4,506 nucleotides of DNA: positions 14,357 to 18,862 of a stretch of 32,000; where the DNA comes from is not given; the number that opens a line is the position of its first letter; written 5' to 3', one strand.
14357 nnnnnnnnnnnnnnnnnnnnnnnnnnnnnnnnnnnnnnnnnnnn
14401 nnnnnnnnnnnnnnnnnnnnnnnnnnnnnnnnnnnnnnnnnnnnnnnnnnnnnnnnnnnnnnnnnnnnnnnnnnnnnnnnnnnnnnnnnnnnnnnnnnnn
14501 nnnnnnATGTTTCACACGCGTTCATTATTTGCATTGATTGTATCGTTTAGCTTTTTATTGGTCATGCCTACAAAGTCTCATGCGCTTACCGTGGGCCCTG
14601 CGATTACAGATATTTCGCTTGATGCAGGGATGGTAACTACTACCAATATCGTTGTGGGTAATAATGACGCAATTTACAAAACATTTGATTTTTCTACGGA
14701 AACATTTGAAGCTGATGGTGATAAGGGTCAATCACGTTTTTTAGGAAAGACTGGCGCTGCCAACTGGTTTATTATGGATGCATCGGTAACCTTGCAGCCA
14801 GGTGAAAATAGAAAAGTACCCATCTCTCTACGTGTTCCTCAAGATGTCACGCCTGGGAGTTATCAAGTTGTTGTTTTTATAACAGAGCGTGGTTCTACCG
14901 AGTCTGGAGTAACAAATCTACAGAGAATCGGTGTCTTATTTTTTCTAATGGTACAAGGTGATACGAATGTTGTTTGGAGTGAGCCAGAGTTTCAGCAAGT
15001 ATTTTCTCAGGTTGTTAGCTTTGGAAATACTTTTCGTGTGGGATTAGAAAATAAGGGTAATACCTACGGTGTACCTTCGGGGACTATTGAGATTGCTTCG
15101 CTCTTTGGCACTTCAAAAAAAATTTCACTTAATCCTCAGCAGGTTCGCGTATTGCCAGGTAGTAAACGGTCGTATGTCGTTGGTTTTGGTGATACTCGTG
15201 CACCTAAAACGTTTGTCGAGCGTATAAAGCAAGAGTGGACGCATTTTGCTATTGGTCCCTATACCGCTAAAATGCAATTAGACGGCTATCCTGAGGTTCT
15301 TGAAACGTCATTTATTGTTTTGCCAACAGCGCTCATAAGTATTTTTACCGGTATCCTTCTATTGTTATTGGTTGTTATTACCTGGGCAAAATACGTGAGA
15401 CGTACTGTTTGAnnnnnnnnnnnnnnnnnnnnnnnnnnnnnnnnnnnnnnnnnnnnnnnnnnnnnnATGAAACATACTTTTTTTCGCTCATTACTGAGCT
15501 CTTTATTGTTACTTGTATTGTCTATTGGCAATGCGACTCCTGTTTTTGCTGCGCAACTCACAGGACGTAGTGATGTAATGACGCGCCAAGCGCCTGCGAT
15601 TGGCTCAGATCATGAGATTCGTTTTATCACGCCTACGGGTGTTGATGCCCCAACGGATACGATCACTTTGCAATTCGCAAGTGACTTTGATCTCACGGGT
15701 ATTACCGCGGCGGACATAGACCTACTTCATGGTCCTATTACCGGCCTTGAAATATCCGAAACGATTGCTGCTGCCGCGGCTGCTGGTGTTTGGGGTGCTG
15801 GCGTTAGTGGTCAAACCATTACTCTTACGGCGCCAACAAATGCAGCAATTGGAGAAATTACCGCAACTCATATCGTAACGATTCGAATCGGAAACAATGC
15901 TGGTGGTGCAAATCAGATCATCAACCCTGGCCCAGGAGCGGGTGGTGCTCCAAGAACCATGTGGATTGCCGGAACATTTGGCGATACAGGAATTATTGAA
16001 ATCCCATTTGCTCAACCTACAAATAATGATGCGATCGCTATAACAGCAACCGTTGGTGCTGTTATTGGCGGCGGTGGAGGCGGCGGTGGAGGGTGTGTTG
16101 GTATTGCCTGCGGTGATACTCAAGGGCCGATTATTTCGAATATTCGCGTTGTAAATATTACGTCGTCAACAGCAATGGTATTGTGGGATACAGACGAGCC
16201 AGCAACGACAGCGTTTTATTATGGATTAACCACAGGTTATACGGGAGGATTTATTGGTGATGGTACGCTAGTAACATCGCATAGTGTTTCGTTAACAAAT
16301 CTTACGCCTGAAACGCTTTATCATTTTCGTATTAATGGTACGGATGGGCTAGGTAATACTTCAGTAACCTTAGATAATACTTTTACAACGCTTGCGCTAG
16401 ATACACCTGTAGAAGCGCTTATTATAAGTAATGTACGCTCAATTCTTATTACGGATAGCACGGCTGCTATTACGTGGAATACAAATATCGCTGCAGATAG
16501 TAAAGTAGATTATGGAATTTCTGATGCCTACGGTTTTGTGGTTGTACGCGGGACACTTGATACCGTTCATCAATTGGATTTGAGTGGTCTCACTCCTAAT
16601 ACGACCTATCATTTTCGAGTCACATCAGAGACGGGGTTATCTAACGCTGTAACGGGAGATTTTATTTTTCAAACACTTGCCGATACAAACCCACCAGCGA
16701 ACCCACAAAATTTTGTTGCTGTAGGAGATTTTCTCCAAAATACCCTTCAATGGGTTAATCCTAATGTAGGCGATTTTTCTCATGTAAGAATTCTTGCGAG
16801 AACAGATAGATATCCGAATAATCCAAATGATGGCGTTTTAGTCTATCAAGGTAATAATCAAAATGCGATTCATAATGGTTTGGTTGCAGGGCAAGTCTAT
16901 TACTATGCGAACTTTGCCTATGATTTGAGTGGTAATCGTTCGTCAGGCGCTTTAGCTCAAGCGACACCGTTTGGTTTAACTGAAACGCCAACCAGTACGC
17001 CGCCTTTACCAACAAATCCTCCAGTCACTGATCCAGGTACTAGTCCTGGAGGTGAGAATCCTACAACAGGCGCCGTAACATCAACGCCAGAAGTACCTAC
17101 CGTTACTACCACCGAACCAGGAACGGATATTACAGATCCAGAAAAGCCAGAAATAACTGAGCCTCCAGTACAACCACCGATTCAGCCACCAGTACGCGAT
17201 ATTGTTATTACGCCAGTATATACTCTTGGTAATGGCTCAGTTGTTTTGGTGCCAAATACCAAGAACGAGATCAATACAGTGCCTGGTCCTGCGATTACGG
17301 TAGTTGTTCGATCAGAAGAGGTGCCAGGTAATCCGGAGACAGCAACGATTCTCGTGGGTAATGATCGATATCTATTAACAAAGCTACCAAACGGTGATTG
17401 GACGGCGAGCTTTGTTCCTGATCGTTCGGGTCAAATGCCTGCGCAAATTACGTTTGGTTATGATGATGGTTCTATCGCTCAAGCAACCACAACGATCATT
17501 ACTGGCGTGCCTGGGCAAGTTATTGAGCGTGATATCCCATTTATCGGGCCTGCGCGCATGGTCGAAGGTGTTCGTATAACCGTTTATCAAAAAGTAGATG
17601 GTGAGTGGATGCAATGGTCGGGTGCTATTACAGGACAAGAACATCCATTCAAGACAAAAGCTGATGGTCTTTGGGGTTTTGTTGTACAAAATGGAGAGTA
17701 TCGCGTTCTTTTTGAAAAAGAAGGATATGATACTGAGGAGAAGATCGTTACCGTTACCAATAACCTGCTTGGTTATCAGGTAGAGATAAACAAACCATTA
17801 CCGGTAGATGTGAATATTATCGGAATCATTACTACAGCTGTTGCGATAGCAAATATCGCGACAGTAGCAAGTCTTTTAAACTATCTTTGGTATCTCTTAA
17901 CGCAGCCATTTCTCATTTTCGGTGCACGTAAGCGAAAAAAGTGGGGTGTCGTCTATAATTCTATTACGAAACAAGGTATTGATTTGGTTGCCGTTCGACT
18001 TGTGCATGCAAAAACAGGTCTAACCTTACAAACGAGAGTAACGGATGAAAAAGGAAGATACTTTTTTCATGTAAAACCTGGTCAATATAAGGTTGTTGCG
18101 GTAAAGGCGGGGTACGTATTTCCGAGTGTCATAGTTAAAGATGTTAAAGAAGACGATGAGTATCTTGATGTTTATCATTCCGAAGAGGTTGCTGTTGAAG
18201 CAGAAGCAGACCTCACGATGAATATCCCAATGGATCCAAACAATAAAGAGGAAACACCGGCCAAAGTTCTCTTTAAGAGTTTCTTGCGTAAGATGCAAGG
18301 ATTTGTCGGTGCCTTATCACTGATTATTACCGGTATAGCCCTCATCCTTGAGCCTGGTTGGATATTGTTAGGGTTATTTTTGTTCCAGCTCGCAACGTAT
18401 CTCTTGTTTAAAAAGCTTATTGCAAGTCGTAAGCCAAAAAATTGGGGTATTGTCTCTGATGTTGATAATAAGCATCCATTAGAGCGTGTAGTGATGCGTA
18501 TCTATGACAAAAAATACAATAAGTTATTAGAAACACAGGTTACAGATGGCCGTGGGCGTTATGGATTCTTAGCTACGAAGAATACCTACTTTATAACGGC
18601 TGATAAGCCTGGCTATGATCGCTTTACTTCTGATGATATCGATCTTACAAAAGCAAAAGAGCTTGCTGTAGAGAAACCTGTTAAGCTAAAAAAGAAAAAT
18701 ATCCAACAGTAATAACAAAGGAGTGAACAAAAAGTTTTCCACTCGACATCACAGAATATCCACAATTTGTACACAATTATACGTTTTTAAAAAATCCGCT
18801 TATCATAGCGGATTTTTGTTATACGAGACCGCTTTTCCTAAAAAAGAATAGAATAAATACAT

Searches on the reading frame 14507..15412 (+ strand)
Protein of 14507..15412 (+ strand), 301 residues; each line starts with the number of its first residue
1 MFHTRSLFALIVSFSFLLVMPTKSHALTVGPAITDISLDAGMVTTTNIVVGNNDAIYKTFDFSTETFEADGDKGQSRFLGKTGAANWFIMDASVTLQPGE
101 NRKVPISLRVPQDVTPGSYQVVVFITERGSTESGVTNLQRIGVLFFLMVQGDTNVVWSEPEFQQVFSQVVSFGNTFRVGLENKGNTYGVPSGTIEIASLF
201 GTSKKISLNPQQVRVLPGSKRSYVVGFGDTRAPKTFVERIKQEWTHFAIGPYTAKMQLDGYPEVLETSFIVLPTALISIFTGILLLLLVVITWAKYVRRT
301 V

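Call 8: search_protein_families(library=pfam, proteins=[window:14507-15412:+], max_evalue=0.01)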
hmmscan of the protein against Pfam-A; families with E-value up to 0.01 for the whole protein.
window:14507-15412:+ (301 aa): 1 family
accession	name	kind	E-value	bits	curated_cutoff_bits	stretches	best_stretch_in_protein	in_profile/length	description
PF11614.14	FixG_C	-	0.0045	17.6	25.6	0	91-129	66-103/119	IG-like fold at C-terminal of FixG, putative oxidoreductase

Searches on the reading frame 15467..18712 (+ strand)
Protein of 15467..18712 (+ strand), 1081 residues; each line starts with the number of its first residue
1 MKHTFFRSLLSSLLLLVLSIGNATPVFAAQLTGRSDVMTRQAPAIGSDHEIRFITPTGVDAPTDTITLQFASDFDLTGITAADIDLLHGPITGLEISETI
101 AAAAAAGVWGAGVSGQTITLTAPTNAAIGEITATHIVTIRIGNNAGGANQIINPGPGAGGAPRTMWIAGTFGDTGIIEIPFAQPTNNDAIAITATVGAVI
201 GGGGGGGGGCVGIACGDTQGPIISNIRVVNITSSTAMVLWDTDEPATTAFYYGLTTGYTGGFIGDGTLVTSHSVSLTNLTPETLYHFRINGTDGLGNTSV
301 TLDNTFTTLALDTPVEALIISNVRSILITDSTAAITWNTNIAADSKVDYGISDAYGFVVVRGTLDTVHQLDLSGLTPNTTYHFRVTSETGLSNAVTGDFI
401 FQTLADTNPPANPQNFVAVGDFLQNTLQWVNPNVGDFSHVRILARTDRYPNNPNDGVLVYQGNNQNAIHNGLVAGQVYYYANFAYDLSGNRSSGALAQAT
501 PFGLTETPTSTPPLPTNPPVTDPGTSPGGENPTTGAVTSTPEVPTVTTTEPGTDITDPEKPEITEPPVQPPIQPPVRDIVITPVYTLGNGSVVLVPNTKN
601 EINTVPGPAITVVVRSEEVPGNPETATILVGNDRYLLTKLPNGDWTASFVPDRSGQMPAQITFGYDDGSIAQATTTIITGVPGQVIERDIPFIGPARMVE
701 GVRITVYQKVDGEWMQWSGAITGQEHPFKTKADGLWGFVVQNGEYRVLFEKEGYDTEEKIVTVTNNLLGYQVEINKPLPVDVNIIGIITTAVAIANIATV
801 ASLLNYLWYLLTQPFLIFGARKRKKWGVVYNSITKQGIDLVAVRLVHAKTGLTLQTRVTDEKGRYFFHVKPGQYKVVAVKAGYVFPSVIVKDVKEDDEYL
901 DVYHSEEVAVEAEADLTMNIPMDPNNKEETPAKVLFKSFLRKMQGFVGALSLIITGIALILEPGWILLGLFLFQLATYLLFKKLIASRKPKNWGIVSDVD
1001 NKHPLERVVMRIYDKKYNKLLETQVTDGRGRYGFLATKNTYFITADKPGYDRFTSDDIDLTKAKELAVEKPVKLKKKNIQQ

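Call 8: search_protein_families(library=pfam, proteins=[window:15467-18712:+], max_evalue=0.01)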
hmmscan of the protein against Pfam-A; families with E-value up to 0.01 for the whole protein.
window:15467-18712:+ (1081 aa): 11 families
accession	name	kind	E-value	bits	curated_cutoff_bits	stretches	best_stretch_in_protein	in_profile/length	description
PF13620.12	CarboxypepD_reg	-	2.5e-16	60.2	32.3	3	827-884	4-60/82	Carboxypeptidase regulatory-like domain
PF16656.11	Pur_ac_phosph_N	-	7.6e-15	55.7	30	2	330-392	12-86/93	Purple acid Phosphatase, N-terminal domain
PF00041.27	fn3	-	2.6e-11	44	25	2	223-296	3-73/84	Fibronectin type III domain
PF17210.9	SdrD_B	-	4.6e-10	40.1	29.7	1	834-886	20-73/112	SdrD B-like domain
PF13715.12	CarbopepD_reg_2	-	3.9e-08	33.7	32.2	0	827-895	3-67/88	CarboxypepD_reg-like domain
PF22902.2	NOMO1-like_9th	-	5.2e-06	26.6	27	0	1004-1050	12-60/75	BOS complex subunit NOMO1-like, beta sandwich domain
PF17802.7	SpaA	-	0.00018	22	23.1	0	853-896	32-79/91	Prealbumin-like fold domain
PF16655.11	PhoD_N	-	0.00024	22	30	0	358-393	49-83/90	PhoD-like phosphatase, N-terminal domain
PF11974.14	bMG3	-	0.00044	20.6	34.9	0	996-1047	19-76/103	Bacterial alpha-2-macroglobulin MG3 domain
PF08400.16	phage_tail_N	-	0.0017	18.8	26.6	0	853-884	37-68/134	Prophage tail fibre N-terminal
PF25059.1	FN3_DSCAM-DSCAML_C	-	0.0061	17.3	39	0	271-310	44-81/89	DSCAM/DSCAML C-terminal Fn3-like domain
